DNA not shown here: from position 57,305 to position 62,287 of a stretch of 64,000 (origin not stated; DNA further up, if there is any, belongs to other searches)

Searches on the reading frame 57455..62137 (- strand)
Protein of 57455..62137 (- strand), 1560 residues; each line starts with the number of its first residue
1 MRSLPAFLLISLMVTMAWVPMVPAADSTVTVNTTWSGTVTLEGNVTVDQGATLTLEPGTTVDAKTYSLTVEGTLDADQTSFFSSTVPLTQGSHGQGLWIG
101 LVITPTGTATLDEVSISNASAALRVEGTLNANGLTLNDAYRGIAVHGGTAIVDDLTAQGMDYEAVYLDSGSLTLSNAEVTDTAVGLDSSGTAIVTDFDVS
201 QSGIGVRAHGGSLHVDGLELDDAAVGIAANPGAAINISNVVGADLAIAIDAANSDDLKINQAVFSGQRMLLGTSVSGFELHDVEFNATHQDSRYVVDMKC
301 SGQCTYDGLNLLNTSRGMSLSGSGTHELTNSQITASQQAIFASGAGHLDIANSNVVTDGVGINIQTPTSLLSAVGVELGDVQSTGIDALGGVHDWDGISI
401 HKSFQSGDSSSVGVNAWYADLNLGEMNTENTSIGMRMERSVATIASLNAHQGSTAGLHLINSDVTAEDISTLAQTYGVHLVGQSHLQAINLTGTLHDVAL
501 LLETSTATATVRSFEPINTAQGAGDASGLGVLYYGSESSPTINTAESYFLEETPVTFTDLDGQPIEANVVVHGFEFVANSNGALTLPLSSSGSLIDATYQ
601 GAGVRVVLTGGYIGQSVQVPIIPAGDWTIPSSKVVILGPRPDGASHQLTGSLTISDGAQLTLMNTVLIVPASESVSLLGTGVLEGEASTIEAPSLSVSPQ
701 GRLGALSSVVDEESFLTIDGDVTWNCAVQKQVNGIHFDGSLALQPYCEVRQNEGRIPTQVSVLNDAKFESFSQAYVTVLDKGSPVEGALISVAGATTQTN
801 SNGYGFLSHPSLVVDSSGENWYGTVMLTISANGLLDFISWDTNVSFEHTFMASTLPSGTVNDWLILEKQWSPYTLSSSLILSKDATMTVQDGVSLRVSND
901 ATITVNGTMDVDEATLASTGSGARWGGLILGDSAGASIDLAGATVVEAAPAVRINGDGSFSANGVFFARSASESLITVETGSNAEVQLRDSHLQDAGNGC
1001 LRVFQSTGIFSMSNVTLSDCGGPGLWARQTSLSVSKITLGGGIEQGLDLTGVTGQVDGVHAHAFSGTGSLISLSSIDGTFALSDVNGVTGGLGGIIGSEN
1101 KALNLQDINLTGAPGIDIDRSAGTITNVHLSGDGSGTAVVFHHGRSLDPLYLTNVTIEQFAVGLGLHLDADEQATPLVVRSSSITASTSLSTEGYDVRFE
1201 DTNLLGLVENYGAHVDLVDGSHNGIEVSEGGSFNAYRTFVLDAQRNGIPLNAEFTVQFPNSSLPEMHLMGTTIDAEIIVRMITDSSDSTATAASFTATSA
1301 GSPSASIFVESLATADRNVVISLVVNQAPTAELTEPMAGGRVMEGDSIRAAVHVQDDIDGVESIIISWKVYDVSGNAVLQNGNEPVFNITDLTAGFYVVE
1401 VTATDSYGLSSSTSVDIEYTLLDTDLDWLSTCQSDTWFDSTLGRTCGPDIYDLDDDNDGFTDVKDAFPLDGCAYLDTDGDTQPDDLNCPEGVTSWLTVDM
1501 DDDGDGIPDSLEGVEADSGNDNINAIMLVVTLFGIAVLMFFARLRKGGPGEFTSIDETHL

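Call 45: search_protein_families(library=pfam, proteins=[window:57455-62137:-], max_evalue=0.001)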
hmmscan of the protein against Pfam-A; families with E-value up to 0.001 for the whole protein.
window:57455-62137:- (1560 aa): 1 family
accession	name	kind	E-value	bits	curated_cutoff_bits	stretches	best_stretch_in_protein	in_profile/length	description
PF13229.12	Beta_helix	-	4.4e-05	23.6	25.9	0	978-1134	5-138/158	Right handed beta helix region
